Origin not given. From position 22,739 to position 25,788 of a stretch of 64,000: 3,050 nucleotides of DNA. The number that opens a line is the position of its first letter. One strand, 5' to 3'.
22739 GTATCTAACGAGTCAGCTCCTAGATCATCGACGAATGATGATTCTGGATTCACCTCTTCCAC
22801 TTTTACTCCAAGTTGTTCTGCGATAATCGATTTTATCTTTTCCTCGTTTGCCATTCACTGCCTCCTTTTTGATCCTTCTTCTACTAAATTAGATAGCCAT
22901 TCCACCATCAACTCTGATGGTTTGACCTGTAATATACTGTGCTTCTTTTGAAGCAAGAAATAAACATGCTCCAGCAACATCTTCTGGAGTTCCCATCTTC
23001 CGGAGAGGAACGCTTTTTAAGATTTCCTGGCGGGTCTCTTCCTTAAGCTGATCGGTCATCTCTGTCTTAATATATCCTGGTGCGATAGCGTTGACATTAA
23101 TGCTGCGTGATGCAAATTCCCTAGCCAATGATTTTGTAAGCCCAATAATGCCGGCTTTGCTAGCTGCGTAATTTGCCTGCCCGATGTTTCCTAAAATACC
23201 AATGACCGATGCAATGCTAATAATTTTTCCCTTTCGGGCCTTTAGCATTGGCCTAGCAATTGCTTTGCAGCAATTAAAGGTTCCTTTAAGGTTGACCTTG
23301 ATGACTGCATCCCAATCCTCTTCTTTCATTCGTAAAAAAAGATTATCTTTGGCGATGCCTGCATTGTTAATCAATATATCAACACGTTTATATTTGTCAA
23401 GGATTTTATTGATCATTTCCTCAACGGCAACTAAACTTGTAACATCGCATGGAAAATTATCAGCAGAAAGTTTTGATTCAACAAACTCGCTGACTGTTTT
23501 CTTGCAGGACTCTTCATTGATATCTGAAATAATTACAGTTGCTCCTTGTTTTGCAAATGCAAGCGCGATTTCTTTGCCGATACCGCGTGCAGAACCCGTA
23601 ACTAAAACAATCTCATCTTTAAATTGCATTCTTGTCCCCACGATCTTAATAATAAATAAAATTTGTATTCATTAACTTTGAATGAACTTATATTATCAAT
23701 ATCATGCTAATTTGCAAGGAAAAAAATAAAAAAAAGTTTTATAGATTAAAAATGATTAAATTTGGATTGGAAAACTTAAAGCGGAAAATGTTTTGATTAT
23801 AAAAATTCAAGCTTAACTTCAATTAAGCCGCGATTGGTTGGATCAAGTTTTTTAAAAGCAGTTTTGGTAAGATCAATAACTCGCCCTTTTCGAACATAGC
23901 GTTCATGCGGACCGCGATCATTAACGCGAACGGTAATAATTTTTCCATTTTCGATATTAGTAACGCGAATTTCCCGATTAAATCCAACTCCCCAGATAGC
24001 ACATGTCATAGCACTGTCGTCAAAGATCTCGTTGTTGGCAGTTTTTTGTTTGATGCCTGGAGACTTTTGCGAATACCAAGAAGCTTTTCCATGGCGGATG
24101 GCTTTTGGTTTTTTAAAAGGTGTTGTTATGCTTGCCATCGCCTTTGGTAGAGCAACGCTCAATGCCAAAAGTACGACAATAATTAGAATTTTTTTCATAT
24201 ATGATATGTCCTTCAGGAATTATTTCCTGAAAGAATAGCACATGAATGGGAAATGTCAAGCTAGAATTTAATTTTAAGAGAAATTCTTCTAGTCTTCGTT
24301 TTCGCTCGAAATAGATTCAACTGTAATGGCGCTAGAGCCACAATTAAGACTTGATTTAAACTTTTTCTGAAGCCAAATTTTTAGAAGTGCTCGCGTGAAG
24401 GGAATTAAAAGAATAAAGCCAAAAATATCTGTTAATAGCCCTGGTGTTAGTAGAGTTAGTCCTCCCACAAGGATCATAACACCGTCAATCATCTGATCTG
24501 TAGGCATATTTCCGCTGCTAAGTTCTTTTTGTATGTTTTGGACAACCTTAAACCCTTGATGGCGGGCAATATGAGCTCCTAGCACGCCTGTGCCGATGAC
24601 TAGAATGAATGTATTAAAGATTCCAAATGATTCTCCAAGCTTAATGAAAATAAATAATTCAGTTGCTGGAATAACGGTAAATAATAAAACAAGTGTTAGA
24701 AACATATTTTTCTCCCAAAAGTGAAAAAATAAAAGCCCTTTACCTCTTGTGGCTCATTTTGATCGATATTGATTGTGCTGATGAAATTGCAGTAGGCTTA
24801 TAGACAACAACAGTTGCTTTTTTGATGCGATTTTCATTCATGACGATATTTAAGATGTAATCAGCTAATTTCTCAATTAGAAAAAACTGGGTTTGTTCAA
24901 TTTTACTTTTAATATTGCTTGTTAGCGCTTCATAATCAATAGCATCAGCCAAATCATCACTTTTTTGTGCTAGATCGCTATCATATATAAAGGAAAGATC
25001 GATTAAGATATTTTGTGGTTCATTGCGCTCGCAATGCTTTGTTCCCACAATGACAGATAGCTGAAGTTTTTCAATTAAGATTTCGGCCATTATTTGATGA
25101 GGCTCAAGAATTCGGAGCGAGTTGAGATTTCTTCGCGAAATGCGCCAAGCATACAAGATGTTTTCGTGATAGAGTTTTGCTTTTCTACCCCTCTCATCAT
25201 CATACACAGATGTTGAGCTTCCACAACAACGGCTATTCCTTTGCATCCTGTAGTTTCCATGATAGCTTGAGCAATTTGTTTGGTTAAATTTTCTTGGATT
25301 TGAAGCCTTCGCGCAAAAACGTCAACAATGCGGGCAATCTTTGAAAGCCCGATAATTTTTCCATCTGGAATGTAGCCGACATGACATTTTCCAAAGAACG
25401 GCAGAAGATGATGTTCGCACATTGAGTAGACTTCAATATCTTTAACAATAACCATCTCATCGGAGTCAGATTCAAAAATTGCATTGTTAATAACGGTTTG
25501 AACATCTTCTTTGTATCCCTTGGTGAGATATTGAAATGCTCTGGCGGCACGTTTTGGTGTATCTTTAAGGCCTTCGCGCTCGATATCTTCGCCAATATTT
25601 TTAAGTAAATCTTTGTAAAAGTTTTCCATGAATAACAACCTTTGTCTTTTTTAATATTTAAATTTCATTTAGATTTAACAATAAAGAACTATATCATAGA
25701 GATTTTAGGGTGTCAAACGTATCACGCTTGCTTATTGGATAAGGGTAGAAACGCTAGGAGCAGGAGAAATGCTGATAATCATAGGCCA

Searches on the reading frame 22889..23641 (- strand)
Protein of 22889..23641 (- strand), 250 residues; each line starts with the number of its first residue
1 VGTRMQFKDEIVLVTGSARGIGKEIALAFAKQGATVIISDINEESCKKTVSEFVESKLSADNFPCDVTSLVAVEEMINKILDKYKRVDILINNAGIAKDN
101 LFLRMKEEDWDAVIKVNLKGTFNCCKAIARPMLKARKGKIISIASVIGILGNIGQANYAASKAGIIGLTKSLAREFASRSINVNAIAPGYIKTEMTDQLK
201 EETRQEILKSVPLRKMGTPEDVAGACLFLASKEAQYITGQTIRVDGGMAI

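Call 8: search_protein_families(library=pfam, proteins=[window:22889-23641:-], max_evalue=0.01)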
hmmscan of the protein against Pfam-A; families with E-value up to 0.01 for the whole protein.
window:22889-23641:- (250 aa): 7 families
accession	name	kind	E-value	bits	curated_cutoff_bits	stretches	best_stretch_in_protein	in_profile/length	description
PF13561.12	adh_short_C2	-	1.6e-73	247.6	27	1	16-248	1-235/236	Enoyl-(Acyl carrier protein) reductase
PF00106.31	adh_short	-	1.5e-65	220.8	26.6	1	11-202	2-193/195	short chain dehydrogenase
PF08659.16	KR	-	3.5e-21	76.3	22.6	1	12-174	3-165/180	KR domain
PF23441.1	SDR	-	3.8e-06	26.9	27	1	11-248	9-255/258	SDR-like rossmann domain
PF01370.27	Epimerase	-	0.00032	20.6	20.9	1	12-179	1-163/240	NAD dependent epimerase/dehydratase family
PF02719.21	Polysacc_synt_2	-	0.00059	19.5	20.2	1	12-129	1-116/293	Polysaccharide biosynthesis protein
PF02737.24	3HCDH_N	-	0.006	17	22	0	21-53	10-42/180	3-hydroxyacyl-CoA dehydrogenase, NAD binding domain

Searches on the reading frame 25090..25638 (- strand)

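Call 35: search_protein_families(library=pfam, proteins=[window:25090-25638:-], max_evalue=0.001)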
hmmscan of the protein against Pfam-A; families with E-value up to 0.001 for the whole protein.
window:25090-25638:- (182 aa): 2 families
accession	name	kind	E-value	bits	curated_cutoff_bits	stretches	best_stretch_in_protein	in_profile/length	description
PF01227.27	GTP_cyclohydroI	-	1.2e-78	263.1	27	1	5-181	2-178/179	GTP cyclohydrolase I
PF14489.11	QueF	-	0.00051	20.6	27.3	0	80-137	1-58/81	QueF-like protein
